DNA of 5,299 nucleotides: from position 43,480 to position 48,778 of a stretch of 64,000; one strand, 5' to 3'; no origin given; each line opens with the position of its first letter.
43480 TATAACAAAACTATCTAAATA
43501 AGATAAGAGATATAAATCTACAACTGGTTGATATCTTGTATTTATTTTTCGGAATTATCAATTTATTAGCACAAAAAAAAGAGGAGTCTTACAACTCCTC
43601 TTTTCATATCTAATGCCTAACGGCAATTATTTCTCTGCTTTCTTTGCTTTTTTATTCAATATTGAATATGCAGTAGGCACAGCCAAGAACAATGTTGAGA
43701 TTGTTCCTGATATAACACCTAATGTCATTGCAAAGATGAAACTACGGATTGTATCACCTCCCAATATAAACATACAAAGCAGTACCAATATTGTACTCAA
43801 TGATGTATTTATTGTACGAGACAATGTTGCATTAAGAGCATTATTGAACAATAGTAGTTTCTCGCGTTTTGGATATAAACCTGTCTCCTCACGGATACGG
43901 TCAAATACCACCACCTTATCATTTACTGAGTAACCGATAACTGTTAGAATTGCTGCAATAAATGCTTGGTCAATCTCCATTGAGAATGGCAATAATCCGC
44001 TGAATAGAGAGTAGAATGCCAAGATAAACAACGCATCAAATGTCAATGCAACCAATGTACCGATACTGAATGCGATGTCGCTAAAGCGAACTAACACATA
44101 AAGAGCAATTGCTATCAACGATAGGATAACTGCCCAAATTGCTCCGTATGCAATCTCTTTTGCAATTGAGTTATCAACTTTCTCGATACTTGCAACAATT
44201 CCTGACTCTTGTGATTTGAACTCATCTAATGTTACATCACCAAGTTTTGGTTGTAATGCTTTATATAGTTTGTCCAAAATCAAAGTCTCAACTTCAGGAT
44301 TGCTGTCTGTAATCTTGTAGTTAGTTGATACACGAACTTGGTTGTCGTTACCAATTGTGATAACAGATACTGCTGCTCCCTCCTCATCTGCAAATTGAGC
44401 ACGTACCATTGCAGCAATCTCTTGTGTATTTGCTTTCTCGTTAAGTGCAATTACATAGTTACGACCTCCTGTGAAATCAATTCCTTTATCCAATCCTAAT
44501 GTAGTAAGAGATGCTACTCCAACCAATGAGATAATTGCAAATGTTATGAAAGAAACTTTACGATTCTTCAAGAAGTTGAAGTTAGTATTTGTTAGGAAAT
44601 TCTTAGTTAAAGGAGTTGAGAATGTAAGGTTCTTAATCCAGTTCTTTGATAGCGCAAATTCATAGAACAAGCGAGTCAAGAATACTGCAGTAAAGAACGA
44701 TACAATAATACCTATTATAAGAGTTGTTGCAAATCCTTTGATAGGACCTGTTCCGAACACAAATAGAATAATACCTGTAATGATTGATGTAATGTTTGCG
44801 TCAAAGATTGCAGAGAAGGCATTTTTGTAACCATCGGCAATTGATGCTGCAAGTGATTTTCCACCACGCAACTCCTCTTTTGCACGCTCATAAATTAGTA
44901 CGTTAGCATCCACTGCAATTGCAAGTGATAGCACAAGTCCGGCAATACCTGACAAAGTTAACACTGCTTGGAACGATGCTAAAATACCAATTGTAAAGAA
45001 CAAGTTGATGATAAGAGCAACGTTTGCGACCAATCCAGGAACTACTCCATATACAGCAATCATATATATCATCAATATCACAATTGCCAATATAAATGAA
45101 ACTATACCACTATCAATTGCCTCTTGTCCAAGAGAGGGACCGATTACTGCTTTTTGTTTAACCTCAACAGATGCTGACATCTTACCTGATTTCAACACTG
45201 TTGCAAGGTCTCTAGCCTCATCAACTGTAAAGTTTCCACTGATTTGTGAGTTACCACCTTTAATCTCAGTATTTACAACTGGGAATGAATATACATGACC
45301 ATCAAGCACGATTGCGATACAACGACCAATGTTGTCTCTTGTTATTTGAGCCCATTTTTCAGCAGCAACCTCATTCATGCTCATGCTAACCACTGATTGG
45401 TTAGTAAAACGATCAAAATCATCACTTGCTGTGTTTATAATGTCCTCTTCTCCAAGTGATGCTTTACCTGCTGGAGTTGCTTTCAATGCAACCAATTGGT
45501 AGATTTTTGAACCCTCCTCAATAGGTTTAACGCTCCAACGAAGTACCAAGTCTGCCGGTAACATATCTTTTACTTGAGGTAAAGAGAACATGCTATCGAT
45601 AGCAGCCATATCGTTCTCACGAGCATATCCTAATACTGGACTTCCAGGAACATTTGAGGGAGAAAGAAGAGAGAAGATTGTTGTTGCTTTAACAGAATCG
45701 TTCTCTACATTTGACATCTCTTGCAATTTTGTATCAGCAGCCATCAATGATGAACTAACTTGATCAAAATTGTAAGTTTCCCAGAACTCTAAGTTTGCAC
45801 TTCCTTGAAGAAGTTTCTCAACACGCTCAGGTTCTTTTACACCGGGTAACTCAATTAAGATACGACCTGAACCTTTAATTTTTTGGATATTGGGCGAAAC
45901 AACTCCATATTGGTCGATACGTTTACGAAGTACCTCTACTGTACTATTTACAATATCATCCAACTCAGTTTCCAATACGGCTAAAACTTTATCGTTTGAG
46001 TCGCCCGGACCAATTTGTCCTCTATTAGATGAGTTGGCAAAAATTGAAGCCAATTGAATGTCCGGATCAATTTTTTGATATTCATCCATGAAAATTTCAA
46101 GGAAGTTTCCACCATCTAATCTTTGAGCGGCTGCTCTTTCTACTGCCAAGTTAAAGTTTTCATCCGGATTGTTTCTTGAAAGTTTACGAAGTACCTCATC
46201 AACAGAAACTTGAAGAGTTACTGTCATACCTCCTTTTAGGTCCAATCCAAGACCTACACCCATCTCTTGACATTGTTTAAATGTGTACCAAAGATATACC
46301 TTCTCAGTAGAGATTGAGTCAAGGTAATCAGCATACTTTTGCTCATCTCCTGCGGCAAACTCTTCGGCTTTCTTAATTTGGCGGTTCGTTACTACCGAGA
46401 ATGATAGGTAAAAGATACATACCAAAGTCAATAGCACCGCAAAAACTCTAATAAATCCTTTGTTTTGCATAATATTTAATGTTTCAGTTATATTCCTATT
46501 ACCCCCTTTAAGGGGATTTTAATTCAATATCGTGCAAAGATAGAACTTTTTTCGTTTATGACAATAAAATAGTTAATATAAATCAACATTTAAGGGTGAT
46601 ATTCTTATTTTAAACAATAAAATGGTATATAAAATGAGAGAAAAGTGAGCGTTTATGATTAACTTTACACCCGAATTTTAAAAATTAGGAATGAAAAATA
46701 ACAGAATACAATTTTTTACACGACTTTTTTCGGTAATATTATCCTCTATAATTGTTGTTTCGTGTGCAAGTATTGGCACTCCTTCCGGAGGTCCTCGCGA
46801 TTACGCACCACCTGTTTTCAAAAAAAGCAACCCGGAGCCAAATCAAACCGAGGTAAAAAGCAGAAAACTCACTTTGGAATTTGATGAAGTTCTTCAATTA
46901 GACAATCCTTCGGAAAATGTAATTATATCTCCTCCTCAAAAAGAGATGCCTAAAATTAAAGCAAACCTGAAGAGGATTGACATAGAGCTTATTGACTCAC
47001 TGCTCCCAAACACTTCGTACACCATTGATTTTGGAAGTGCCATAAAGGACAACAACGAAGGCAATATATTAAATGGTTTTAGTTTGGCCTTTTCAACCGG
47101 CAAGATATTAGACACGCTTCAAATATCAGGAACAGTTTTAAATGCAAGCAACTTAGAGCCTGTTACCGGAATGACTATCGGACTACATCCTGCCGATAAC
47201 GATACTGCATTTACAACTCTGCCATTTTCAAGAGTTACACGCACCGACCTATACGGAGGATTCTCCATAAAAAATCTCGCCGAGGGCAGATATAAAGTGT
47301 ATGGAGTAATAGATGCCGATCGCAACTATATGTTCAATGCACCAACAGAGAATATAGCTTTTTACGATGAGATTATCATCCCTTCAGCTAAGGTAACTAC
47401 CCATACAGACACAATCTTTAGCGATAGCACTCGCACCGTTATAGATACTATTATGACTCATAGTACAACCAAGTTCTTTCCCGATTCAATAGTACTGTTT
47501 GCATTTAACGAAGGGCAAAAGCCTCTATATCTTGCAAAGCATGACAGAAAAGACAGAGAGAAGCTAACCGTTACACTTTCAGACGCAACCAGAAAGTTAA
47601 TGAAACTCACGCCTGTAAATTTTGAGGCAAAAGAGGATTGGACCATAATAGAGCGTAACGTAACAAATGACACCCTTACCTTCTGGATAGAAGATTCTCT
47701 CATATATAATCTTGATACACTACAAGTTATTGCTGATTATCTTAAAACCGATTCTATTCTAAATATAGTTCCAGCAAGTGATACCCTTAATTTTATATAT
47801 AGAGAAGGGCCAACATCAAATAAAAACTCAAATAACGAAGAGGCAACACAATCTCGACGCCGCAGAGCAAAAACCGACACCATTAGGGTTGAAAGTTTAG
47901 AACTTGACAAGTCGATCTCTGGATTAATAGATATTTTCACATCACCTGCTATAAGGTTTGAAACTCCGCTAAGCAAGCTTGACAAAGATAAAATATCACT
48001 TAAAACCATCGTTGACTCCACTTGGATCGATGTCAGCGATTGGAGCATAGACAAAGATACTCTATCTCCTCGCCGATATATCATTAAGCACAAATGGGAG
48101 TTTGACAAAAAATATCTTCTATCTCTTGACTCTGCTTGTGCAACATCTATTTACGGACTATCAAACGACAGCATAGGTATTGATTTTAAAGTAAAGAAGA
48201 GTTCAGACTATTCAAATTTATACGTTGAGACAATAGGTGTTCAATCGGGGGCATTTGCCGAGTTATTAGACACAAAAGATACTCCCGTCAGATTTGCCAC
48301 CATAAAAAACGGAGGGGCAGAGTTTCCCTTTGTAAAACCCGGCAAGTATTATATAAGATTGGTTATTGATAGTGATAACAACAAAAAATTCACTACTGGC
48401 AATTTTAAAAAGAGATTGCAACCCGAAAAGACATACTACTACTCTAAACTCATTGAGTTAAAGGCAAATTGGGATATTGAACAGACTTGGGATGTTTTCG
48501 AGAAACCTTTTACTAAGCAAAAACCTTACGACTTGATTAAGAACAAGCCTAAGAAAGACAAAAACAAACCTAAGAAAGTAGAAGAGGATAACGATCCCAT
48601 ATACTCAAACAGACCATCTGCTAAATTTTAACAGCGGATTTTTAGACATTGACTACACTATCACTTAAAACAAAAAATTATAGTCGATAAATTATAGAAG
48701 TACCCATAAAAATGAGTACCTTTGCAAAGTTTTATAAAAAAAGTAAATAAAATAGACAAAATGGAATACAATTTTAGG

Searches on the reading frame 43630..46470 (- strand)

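Call 9: search_protein_families(library=pfam, proteins=[window:43630-46470:-], max_evalue=0.001)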
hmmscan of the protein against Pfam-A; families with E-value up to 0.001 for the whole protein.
window:43630-46470:- (947 aa): 5 families
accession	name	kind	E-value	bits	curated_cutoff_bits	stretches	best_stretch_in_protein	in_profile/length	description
PF02355.23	SecD_SecF_C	-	3.9e-65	219.2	20.5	2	759-937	15-186/189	Protein export membrane protein SecD/SecF, C-terminal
PF22599.2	SecDF_P1_head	-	1.4e-26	93.1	27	1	343-433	24-114/114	SecDF, P1 head subdomain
PF21760.3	SecD_1st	-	8e-18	64.1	27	1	175-231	2-57/60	Protein translocase subunit SecDF, P1 domain, N-terminal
PF07549.19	Sec_GG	-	2.3e-10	40.1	20.3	1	654-676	2-24/28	SecD/SecF GG Motif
PF03176.21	MMPL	-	9.2e-09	35.1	20.5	1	382-596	76-292/333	MMPL family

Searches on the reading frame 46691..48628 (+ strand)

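Call 9: search_protein_families(library=pfam, proteins=[window:46691-48628:+], max_evalue=0.001)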
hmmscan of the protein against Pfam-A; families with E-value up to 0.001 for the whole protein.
window:46691-48628:+ (646 aa): 3 families
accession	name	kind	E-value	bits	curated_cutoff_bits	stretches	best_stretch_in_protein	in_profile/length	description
PF13205.12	Big_5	-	4.8e-16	59.8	23.6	1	39-136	3-105/105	Bacterial Ig-like domain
PF13620.12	CarboxypepD_reg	-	3.4e-06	27.7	32.3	1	144-203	1-52/82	Carboxypeptidase regulatory-like domain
PF09912.14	DUF2141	-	0.00082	19.7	24.4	0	539-571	40-74/112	Uncharacterized protein conserved in bacteria (DUF2141)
